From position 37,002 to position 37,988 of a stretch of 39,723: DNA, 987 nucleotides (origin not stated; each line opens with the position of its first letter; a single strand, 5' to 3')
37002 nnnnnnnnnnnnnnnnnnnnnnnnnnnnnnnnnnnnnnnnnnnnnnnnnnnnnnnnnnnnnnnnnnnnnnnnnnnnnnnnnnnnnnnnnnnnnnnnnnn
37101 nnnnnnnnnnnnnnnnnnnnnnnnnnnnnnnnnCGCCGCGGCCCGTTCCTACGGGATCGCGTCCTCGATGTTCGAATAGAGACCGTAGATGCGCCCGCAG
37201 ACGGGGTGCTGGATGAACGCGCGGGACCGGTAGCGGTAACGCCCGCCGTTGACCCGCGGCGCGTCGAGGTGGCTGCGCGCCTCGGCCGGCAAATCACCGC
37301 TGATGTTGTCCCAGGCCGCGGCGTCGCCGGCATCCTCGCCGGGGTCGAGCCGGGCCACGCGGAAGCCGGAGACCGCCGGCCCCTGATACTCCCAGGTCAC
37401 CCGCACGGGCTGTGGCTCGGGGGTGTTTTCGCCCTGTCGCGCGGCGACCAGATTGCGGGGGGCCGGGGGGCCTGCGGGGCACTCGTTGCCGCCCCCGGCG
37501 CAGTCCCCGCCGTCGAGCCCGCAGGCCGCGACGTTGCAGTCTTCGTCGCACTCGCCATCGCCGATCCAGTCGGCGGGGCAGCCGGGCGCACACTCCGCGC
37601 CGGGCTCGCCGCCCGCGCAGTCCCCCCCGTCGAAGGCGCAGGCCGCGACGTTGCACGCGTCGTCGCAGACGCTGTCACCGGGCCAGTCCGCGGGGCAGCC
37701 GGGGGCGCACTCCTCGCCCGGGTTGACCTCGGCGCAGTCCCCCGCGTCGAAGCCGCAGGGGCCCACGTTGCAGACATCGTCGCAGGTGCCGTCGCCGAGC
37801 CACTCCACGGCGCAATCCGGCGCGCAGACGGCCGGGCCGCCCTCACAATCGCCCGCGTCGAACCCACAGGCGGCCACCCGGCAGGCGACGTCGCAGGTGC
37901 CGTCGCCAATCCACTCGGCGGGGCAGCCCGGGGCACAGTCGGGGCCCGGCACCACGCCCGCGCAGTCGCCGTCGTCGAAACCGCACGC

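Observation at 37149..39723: Two adjacent genes encoding proteins built from tandem Lin-12/Notch (LNR) repeats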

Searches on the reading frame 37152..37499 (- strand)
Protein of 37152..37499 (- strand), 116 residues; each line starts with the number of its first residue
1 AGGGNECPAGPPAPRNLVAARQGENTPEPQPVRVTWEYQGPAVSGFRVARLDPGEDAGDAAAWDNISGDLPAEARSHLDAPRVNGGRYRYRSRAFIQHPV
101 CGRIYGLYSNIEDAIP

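Call 11: search_protein_families(library=pfam, proteins=[window:37152-37487:-], max_evalue=1)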
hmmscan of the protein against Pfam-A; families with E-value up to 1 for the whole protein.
seq(112 aa): 0 families

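Call 28: find_homologous_proteins(query=window:37152-37499:-, max_evalue=0.001)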
Query seq(116 aa) (116 aa): 1 proteins with E <= 0.001 among 15 candidates.
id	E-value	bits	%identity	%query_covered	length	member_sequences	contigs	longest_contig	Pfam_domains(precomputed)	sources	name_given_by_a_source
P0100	1.6e-68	247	94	100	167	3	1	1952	PF00066.23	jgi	jgi:hypothetical protein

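Call 40: search_protein_representatives(protein=window:37152-37499:-)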
Query: 116 residues. Proteins with E-value up to 0.001 (for the whole library): 74; up to 1e-10: 22; up to 1e-30: 10. The best 74 are listed.
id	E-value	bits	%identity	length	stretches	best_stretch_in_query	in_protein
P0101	3.2e-81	286.3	44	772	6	11-116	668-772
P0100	5.1e-69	246.8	94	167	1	1-116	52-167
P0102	6.3e-66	236.9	41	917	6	6-116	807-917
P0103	1.8e-63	229.0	40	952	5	7-116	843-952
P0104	1.8e-55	203.1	45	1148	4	9-116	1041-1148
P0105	1.7e-53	196.7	41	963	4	7-113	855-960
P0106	2.0e-51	190.0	43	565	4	6-116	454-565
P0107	1.8e-43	164.3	45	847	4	8-113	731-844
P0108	9.4e-41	155.5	39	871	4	9-112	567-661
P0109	9.5e-38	145.8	39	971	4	9-112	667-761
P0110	8.7e-29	116.8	41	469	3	11-116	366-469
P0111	7.1e-24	101.0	47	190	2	7-113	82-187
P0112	2.6e-22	95.9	50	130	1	9-116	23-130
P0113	3.5e-20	89.1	34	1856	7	26-106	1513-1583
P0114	1.2e-19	87.3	28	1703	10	31-106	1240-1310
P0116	1.8e-17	80.3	38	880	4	19-116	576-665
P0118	2.3e-13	67.0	32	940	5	9-102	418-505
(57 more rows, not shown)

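Call 41: search_protein_families(library=pfam, proteins=[P0101, P0102, P0103, P0104, P0106, P0108, P0110, P0113, P0116, P0118], max_evalue=0.01)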
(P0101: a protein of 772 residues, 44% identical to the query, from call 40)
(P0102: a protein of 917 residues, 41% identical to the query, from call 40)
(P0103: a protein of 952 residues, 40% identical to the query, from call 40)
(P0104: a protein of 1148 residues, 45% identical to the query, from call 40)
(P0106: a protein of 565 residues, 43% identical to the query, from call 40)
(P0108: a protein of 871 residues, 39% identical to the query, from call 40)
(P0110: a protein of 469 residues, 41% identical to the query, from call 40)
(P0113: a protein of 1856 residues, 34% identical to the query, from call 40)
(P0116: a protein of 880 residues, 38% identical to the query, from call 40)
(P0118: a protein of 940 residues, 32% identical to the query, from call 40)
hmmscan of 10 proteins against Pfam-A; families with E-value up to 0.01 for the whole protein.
P0101 (772 aa): 8 families
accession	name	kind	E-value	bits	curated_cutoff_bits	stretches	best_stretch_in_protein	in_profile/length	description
PF00041.27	fn3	-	9.9e-66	218.4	25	5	273-364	2-83/84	Fibronectin type III domain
PF16656.11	Pur_ac_phosph_N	-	2.7e-31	108.4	30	5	277-366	6-93/93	Purple acid Phosphatase, N-terminal domain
PF25059.1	FN3_DSCAM-DSCAML_C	-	4.3e-13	49.8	39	0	515-565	32-80/89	DSCAM/DSCAML C-terminal Fn3-like domain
PF24489.1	Ig_J_second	-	5.5e-09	36.5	27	0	632-660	60-89/105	Tip attachment protein J second Ig-like domain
PF19408.5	PKD_6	-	4.3e-07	30.6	25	0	315-359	39-78/82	PKD-like domain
PF15983.10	DUF4767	-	5.9e-06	27.1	27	0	355-405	30-79/139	Domain of unknown function (DUF4767)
PF16655.11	PhoD_N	-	0.0029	18.5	30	0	633-650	63-80/90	PhoD-like phosphatase, N-terminal domain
PF24058.1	DUF7359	-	0.0063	16.7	27.5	0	221-256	79-114/123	Domain of unknown function (DUF7359)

P0102 (917 aa): 7 families
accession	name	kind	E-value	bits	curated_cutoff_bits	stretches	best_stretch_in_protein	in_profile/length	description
PF00041.27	fn3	-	1.4e-37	128.2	25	5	516-606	1-82/84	Fibronectin type III domain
PF16656.11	Pur_ac_phosph_N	-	1.5e-12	48.4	30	1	520-600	5-87/93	Purple acid Phosphatase, N-terminal domain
PF25059.1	FN3_DSCAM-DSCAML_C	-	4.7e-07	30.5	39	0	656-693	30-66/89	DSCAM/DSCAML C-terminal Fn3-like domain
PF05572.19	Peptidase_M43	-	6.4e-05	23.4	23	1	167-269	72-150/152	Pregnancy-associated plasma protein-A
PF15983.10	DUF4767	-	0.00063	20.6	27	0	500-548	27-78/139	Domain of unknown function (DUF4767)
PF13688.12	Reprolysin_5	-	0.0034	18.1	27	0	155-195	133-173/196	Metallo-peptidase family M12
PF07691.17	PA14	-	0.0061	16.8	24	0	468-502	93-127/147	PA14 domain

P0103 (952 aa): 7 families
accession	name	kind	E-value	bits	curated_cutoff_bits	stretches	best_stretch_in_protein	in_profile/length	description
PF00082.27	Peptidase_S8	-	3.6e-53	181.2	21.8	1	161-419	4-272/288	Subtilase family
PF00041.27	fn3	-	6.9e-41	138.8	25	4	449-540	2-83/84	Fibronectin type III domain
PF16656.11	Pur_ac_phosph_N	-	1.3e-18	67.8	30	2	451-536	4-87/93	Purple acid Phosphatase, N-terminal domain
PF25059.1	FN3_DSCAM-DSCAML_C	-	2.5e-10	41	39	0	493-545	34-84/89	DSCAM/DSCAML C-terminal Fn3-like domain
PF24489.1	Ig_J_second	-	2.9e-06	27.7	27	0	612-637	64-89/105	Tip attachment protein J second Ig-like domain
PF17425.8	Arylsulfotran_N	-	0.00044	20.7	24.2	0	503-538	49-83/88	Arylsulfotransferase Ig-like domain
PF15983.10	DUF4767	-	0.0065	17.3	27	0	557-581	55-79/139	Domain of unknown function (DUF4767)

P0104 (1148 aa): 4 families
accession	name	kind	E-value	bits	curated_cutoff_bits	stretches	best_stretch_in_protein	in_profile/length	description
PF00041.27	fn3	-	2.4e-31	108.2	25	3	749-839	2-83/84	Fibronectin type III domain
PF25059.1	FN3_DSCAM-DSCAML_C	-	1.5e-09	38.5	39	0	988-1032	32-74/89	DSCAM/DSCAML C-terminal Fn3-like domain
PF16656.11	Pur_ac_phosph_N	-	1.6e-08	35.5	30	0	752-838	5-90/93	Purple acid Phosphatase, N-terminal domain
PF04151.21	PPC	-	0.0018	19.5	25.9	0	661-725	5-69/70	Bacterial pre-peptidase C-terminal domain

P0106 (565 aa): 3 families
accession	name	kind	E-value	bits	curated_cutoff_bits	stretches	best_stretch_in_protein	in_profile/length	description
PF00041.27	fn3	-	2.1e-19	70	25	1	154-244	1-82/84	Fibronectin type III domain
PF16656.11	Pur_ac_phosph_N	-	1.8e-11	44.9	30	1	164-230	10-80/93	Purple acid Phosphatase, N-terminal domain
PF25059.1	FN3_DSCAM-DSCAML_C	-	0.0022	18.8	39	0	198-238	34-72/89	DSCAM/DSCAML C-terminal Fn3-like domain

P0108 (871 aa): 4 families
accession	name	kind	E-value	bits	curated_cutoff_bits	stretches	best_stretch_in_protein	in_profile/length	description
PF00082.27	Peptidase_S8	-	3.3e-52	178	21.8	1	183-443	4-273/288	Subtilase family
PF00041.27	fn3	-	1.6e-26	92.8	25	3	472-563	2-83/84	Fibronectin type III domain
PF16656.11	Pur_ac_phosph_N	-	2.5e-08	34.8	30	0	474-563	4-91/93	Purple acid Phosphatase, N-terminal domain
PF25059.1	FN3_DSCAM-DSCAML_C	-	5.7e-08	33.4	39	0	715-765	33-81/89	DSCAM/DSCAML C-terminal Fn3-like domain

P0110 (469 aa): 2 families
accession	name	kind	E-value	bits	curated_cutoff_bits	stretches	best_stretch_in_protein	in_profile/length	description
PF00041.27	fn3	-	3.7e-12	46.7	25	1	170-261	2-83/84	Fibronectin type III domain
PF16656.11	Pur_ac_phosph_N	-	0.00016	22.6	30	1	184-258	15-88/93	Purple acid Phosphatase, N-terminal domain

P0113 (1856 aa): 6 families
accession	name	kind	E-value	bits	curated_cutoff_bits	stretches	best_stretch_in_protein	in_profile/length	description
PF00041.27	fn3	-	2.8e-76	252.2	25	11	1044-1111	2-70/84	Fibronectin type III domain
PF21605.3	CRLF2-like_D2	-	3.5e-18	65.9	27.3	1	454-526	12-81/94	Cytokine receptor-like factor 2-like, D2 domain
PF16656.11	Pur_ac_phosph_N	-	2e-11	44.7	30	1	854-932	6-89/93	Purple acid Phosphatase, N-terminal domain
PF16893.11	fn3_2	-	1.1e-09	38.8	27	0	444-524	3-83/89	Fibronectin type III domain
PF23608.1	Ig_ILCR1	-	5.7e-08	33.3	27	0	1552-1572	66-86/114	ILCR1 Ig-like domain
PF09654.15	DUF2396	-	1.7e-07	32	21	0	1338-1371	113-146/157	Protein of unknown function (DUF2396)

P0116 (880 aa): 3 families
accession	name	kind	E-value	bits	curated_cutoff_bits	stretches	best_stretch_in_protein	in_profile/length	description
PF00082.27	Peptidase_S8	-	1.3e-55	189.2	21.8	1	135-377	1-288/288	Subtilase family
PF16655.11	PhoD_N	-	7.6e-06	26.8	30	0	628-652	62-87/90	PhoD-like phosphatase, N-terminal domain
PF16656.11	Pur_ac_phosph_N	-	0.0031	18.5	30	0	585-644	12-80/93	Purple acid Phosphatase, N-terminal domain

P0118 (940 aa): 12 families
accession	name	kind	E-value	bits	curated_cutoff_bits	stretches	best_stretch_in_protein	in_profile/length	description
PF00041.27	fn3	-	1.6e-76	253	25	8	122-211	2-82/84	Fibronectin type III domain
PF16656.11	Pur_ac_phosph_N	-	4.5e-31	107.7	30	4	332-406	11-85/93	Purple acid Phosphatase, N-terminal domain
PF25059.1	FN3_DSCAM-DSCAML_C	-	2.7e-30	105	39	2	540-609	13-76/89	DSCAM/DSCAML C-terminal Fn3-like domain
PF24489.1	Ig_J_second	-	4.5e-21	75.3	27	0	581-608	61-88/105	Tip attachment protein J second Ig-like domain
PF25788.1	Ig_Rha78A_N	-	3.3e-19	69.5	27.4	0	545-615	33-102/105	Rha78A-like, N-terminal immunoglobulin domain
PF16655.11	PhoD_N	-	2.1e-18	67.1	30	0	579-600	60-81/90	PhoD-like phosphatase, N-terminal domain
PF10179.15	NDNF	-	1.5e-11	44.9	27.3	0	167-197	78-108/127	Neuron-derived neurotrophic factor, first Fn(III) domain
PF01108.23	Tissue_fac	-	1.3e-08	35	27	0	535-605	36-106/107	Tissue factor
PF16874.11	Glyco_hydro_36C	-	3e-07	31.2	27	0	763-794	24-57/77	Glycosyl hydrolase family 36 C-terminal domain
PF17744.7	DUF5581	-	2.4e-06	28.6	25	0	573-614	55-98/105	Family of unknown function (DUF5581) Fn3-like domain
PF09294.16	Interfer-bind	-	2.5e-06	28.1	21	0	172-199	59-86/104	Interferon-alpha/beta receptor, fibronectin type III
PF25300.1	Fn3_Dep-1_3rd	-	0.0081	16.4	26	0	30-105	2-78/85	Dep-1 third Fn3-like domain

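Call 45: search_solved_structures(query=A2, max_evalue=1, show_alignments=1)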
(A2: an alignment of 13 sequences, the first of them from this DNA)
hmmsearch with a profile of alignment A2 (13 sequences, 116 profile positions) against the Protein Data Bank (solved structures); distinct sequences matched with E-value up to 1: 6.
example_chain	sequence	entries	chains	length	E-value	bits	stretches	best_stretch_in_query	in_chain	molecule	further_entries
1ujt_A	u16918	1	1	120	0.026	18.3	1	29-99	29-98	KIAA1568 protein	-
6xax_B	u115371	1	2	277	0.32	14.8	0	28-55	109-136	Fibronectin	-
6mfa_A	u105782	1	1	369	0.32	14.7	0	36-96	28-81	Fibronectin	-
9ot8_A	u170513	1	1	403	0.43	14.4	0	31-97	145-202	FN3con-9 - FN3con-41 fusion,Galectin-3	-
1c7d_A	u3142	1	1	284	0.71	13.6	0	39-72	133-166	PROTEIN (DEOXYHEMOGLOBIN (ALPHA CHAIN))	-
6vfj_B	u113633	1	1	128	0.98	13.2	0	46-69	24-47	I53_dn5B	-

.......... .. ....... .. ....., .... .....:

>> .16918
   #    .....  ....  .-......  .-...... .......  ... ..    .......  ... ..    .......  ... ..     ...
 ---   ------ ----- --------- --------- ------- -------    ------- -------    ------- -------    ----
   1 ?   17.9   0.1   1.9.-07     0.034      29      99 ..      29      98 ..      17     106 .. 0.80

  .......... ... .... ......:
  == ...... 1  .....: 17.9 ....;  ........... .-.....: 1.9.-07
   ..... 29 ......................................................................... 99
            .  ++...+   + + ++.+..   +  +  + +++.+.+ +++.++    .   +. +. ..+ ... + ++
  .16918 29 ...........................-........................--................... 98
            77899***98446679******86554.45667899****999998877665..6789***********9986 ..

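Call 46: search_protein_families(library=ncbifam, proteins=[P0101, P0102, P0103, P0104, P0105], max_evalue=0.01)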
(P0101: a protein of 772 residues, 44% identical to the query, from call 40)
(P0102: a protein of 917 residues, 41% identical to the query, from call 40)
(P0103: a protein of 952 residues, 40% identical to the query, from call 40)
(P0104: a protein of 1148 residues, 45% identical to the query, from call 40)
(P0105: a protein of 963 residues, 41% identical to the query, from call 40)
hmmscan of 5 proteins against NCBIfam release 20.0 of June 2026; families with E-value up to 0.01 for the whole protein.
P0101 (772 aa): 2 families
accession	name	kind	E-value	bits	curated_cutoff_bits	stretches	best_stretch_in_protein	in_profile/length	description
TIGR03000.1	plancto_dom_1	domain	4.1e-07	29.8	43.1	0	230-253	29-52/75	TIGR03000 domain-containing protein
TIGR03562.1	osmo_induc_OsmC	subfamily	0.00037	20.6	85.8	0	533-568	21-56/137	OsmC family peroxiredoxin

P0102 (917 aa): 1 family
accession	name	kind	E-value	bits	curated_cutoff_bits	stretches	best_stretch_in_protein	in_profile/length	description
NF041611.1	exoglucan_CbhB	equivalog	3e-11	42.1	1950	2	409-597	700-873/997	exoglucanase CbhB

P0103 (952 aa): 8 families
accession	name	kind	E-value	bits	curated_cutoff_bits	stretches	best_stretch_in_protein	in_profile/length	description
TIGR03921.1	T7SS_mycosin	equivalog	5.5e-28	98.1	278.75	1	151-436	6-279/353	type VII secretion-associated serine protease mycosin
NF033595.1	denti_PrtP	equivalog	1.1e-25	90.3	300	2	323-408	375-466/606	dentilisin complex serine proteinase subunit PrtP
TIGR03895.1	protease_PatA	subfamily_domain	1.2e-15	57.4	421.05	1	222-410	1-186/606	PatA/PatG family cyanobactin maturation protease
NF040809.1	germ_prot_CspBA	exception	3.8e-08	31.4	1250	1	358-399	430-471/1099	bifunctional germination protease/germinant receptor pseudoprotease CspBA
NF049966.1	QH_SP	equivalog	1.9e-07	30.7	165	1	208-416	28-207/219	subtilisin-like serine protease QhpE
NF051851.1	AtpSerPepEprS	equivalog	1.8e-06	26.3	1700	1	163-400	71-317/988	autotransporter serine peptidase EprS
NF040808.2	CspC_non_triad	exception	2.4e-06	26.3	675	1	338-399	429-496/556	bile acid germinant receptor pseudoprotease CspC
NF040553.1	SGO_0316_fam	subfamily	2.8e-05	22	1400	1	346-399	648-706/1486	SGO_0316/SGO_0317 family LPXTG-anchored serine peptidase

P0104 (1148 aa): 0 families

P0105 (963 aa): 2 families
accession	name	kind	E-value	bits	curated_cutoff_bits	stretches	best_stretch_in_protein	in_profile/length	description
NF041611.1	exoglucan_CbhB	equivalog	8e-17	60.6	1950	3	659-856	709-889/997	exoglucanase CbhB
NF045522.1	MXAN_2561_fam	equivalog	1.7e-05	24.5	150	0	554-651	168-258/304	MXAN_2561 family MXYO-CTERM-anchored protein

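Call 73: find_encoding_contigs(protein=P0101, flank=5000, max_places=1)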
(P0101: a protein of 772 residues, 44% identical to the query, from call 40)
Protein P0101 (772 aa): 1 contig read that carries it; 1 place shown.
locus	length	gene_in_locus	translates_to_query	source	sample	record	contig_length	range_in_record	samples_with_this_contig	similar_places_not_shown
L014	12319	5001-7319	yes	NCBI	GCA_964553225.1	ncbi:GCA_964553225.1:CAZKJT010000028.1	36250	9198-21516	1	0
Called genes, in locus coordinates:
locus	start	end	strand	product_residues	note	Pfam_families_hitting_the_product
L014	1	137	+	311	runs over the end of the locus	PF00892:EamA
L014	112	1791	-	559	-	PF01663:Phosphodiest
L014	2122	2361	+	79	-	-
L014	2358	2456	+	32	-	-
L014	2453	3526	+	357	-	PF01794:Ferric_reduct, PF00355:Rieske, PF13806:Rieske_2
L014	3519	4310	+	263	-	-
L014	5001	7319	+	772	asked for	PF00041:fn3, PF15983:DUF4767 (faint), PF16656:Pur_ac_phosph_N (faint), PF25059:FN3_DSCAM-DSCAML_C (faint), PF25833:Fn3_SaeA_3rd (faint), PF24489:Ig_J_second (faint), PF00041:fn3, PF00041:fn3, +1 more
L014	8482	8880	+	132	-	-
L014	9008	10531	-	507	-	-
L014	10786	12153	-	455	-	-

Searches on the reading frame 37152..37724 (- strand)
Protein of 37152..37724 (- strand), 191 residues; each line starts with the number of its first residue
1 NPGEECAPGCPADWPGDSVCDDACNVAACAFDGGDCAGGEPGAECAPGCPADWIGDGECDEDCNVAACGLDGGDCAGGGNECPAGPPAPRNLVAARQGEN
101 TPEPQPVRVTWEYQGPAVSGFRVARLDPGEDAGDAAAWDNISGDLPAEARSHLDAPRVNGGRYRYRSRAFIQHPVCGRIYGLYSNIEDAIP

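Call 42: predict_structure(alignment_id=A1)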
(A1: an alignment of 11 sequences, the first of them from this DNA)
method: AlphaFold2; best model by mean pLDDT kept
length: 191 residues; sequences in the alignment: 11
mean_pLDDT: 49.1   pTM: 0.29
mean pLDDT of the five models: 49.1, 47.8, 45.9, 40.2, 39.0
residues with pLDDT >= 90: 0; 70-90: 0; 50-70: 90; < 50: 101
segments of 3 or more residues with pLDDT < 50: 13-21, 23-41, 52-59, 63-82, 88-95, 97-101, 103-106, 134-136, 140-149, 156-159, 187-191
pLDDT, mean of each block of 10 residues (from residue 1): 52 47 45 39 52 47 48 39 49 47 51 55 57 49 45 49 57 55 51 36
secondary structure, 60 per line:
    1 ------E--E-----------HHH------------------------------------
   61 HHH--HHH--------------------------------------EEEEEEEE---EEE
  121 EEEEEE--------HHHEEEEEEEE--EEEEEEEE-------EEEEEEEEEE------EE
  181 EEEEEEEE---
elements in order: E107-114 E118-126 E138-145 E148-155 E163-172 E179-188

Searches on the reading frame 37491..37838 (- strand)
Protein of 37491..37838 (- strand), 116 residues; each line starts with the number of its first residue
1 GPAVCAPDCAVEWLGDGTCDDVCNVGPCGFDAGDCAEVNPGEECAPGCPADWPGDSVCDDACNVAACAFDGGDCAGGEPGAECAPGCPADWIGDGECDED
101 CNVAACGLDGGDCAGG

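Call 60: predict_structure(alignment_id=A4)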
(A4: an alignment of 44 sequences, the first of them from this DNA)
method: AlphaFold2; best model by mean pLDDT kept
length: 116 residues; sequences in the alignment: 44
mean_pLDDT: 84.2   pTM: 0.40
mean pLDDT of the five models: 84.2, 82.9, 80.2, 79.2, 78.1
residues with pLDDT >= 90: 48; 70-90: 53; 50-70: 14; < 50: 1
segments of 3 or more residues with pLDDT < 50: none
pLDDT, mean of each block of 10 residues (from residue 1): 83 93 89 74 81 86 86 67 84 94 91 81
secondary structure, 60 per line:
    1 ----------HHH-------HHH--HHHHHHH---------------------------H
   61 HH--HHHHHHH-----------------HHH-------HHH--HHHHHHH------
elements in order: H26-32 H65-71 H104-110

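Call 63: fold_search(model_id=the predicted structure, library=pdb)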
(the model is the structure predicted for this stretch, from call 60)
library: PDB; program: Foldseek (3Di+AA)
matches with E <= 10: 22; with E <= 0.001: 14
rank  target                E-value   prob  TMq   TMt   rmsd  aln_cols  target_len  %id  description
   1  7abv                  9.0e-08  1.00  0.31  0.20   8.0       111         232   36  Structure of the S1-cleaved mouse Notch1 Negative Regulatory Region (NRR) (released 2021-07-07)
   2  3eto_A                9.8e-08  1.00  0.32  0.20   8.4       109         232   38  2 Angstrom Xray structure of the NOTCH1 Negative Regulatory Region (NRR) (released 2008-12-23)
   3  3l95_X                1.1e-07  1.00  0.33  0.19   8.6       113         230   37  Crystal structure of the human Notch1 Negative Regulatory Region (NRR) bound to the fab fragment of an antagonist anti (released 2010-03-09)
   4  6xsw_X                1.3e-07  1.00  0.33  0.19   8.9       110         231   39  Structure of the Notch3 NRR in complex with an antibody Fab Fragment (released 2021-07-21)
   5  2oo4_A                1.3e-07  1.00  0.30  0.19   8.4       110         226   35  Structure of LNR-HD (Negative Regulatory Region) from human Notch 2 (released 2007-04-03)
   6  6xsw_F                2.0e-07  1.00  0.31  0.20   8.1       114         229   37  Structure of the Notch3 NRR in complex with an antibody Fab Fragment (released 2021-07-21)
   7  3i08_A                2.4e-07  1.00  0.36  0.26   8.2       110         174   39  Crystal structure of the S1-cleaved Notch1 Negative Regulatory Region (NRR) (released 2009-09-01)
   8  3l95_Y                7.0e-07  1.00  0.34  0.20   8.7       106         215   37  Crystal structure of the human Notch1 Negative Regulatory Region (NRR) bound to the fab fragment of an antagonist anti (released 2010-03-09)
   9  5czx_A                8.2e-07  1.00  0.31  0.20   8.7       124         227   37  Crystal structure of Notch3 NRR in complex with 20358 Fab (released 2016-06-01)
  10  4zlp_B                8.9e-07  1.00  0.30  0.19   8.6       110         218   40  Crystal Structure of Notch3 Negative Regulatory Region (released 2015-08-19)
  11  4zlp_A                1.3e-06  1.00  0.30  0.19   8.1       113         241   40  Crystal Structure of Notch3 Negative Regulatory Region (released 2015-08-19)
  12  5czv_A                1.5e-06  1.00  0.30  0.19   8.6       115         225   36  Crystal structure of Notch3 NRR in complex with 20350 Fab (released 2016-06-01)
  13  6xsw_J                1.6e-06  1.00  0.29  0.20   8.1       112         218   37  Structure of the Notch3 NRR in complex with an antibody Fab Fragment (released 2021-07-21)
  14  6xsw_C                2.6e-06  1.00  0.30  0.21   8.0       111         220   36  Structure of the Notch3 NRR in complex with an antibody Fab Fragment (released 2021-07-21)
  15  8a7d_C                3.2e-03  0.91  0.27  0.05   8.5        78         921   31  Partial dimer complex of PAPP-A and its inhibitor STC2 (released 2022-11-02)
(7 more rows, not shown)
